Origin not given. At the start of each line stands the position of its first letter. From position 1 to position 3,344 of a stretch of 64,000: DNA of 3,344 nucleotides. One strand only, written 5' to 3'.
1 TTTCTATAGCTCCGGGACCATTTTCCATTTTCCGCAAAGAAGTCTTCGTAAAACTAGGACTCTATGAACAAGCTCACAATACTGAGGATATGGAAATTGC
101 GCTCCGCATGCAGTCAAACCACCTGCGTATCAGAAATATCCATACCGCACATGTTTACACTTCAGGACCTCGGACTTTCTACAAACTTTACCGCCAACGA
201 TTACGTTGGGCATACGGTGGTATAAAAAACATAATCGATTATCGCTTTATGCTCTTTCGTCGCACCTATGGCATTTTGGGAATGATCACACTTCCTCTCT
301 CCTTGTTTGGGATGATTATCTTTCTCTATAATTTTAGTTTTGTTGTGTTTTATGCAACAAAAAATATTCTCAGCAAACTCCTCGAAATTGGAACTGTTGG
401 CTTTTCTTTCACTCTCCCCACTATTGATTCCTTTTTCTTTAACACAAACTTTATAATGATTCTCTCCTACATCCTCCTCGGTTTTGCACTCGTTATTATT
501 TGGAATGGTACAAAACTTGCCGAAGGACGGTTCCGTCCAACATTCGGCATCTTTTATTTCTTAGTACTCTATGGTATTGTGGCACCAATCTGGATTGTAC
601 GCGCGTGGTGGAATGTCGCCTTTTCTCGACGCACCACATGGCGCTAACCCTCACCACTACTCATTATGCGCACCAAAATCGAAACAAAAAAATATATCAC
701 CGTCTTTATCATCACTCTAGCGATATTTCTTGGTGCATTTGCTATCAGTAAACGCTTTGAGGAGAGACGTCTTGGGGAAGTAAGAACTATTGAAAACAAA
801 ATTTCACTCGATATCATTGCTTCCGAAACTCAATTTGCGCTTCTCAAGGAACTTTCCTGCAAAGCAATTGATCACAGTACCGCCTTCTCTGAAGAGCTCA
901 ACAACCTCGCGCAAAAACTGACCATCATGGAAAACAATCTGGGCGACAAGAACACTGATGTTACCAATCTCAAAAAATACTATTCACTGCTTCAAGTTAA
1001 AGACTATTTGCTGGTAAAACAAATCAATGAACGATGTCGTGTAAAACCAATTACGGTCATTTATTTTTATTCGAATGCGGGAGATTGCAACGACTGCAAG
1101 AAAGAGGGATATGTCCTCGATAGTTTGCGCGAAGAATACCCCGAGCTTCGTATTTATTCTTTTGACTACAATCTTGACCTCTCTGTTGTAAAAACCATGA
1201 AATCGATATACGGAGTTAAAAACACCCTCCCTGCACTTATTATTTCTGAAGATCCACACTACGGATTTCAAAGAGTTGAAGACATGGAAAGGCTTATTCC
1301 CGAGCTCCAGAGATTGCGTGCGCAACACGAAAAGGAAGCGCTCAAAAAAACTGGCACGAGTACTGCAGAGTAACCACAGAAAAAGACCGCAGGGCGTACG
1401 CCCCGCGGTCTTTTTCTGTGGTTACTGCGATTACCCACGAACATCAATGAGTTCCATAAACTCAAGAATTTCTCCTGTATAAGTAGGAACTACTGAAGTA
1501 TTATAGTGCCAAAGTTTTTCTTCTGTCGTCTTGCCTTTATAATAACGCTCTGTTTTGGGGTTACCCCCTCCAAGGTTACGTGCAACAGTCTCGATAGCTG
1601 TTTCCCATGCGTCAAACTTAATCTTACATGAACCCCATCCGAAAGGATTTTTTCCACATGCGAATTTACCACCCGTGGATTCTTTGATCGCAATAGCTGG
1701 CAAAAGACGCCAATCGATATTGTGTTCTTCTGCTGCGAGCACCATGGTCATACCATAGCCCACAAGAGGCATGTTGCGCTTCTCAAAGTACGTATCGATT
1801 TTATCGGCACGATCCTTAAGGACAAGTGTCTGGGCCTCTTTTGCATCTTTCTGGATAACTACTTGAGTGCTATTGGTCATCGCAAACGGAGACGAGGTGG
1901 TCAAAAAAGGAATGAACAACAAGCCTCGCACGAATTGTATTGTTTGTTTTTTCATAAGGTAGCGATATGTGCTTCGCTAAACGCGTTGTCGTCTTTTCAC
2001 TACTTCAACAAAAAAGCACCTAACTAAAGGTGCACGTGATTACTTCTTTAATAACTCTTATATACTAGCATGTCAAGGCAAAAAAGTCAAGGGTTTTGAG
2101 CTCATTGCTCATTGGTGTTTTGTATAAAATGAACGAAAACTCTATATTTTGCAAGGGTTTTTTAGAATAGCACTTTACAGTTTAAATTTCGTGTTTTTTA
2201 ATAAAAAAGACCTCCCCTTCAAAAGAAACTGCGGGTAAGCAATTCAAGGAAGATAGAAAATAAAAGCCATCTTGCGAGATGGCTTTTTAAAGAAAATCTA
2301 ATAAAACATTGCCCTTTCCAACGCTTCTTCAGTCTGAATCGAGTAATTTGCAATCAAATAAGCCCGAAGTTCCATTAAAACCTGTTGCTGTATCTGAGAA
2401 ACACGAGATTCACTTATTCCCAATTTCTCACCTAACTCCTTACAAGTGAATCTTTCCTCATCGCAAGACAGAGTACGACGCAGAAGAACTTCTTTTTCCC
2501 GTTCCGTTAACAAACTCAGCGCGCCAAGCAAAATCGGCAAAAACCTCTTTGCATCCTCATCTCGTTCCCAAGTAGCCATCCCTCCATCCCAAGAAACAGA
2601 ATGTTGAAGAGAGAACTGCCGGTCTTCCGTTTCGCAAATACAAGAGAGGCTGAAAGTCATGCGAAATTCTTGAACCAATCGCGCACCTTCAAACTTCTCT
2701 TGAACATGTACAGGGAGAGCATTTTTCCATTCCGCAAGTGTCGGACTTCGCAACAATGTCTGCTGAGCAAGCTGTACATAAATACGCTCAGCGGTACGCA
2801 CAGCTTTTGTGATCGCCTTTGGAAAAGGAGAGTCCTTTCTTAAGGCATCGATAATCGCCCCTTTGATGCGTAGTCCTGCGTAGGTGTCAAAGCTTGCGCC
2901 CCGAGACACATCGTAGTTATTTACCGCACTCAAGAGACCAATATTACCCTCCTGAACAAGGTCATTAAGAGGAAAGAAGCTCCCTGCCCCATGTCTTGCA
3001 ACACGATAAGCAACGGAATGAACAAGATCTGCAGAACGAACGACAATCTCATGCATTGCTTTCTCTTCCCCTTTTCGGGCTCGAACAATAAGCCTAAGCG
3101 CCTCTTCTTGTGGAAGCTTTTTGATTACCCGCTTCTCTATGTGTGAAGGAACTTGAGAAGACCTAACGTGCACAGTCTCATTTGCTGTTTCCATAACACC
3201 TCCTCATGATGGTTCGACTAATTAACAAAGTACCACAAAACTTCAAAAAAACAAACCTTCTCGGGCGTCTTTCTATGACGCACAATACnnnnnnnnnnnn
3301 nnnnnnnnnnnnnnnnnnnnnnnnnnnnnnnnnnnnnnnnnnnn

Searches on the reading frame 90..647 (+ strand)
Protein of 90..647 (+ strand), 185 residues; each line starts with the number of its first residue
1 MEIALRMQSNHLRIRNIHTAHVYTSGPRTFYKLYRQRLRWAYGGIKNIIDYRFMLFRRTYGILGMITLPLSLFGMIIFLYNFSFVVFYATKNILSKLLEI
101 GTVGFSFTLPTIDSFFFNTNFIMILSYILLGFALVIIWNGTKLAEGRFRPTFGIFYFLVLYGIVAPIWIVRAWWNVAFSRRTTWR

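Call 63: search_protein_families(library=pfam, proteins=[window:90-647:+], max_evalue=0.0001)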
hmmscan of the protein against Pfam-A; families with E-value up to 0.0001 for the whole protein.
window:90-647:+ (185 aa): 1 family
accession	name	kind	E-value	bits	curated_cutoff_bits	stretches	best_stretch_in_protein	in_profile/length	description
PF13632.12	Glyco_trans_2_3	-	3.1e-08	34.1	27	1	1-85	100-190/198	Glycosyl transferase family group 2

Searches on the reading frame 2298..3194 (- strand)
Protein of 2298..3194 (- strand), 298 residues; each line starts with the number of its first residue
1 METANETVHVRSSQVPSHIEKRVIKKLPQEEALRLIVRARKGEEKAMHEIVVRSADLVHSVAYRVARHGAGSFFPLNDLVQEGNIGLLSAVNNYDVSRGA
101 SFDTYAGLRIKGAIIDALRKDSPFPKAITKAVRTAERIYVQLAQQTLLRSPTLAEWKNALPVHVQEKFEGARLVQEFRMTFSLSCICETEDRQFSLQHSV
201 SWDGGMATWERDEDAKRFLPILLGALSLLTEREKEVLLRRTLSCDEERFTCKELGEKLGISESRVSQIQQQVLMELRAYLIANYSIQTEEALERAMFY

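Call 63: search_protein_families(library=pfam, proteins=[window:2298-3194:-], max_evalue=0.0001)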
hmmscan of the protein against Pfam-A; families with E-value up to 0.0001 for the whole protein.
window:2298-3194:- (298 aa): 2 families
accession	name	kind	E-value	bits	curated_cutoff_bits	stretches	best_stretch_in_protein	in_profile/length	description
PF04542.20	Sigma70_r2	-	6.4e-16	58.3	24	1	53-121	4-68/71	Sigma-70 region 2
PF04545.22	Sigma70_r4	-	1.8e-12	47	24.1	1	225-278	1-50/50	Sigma-70, region 4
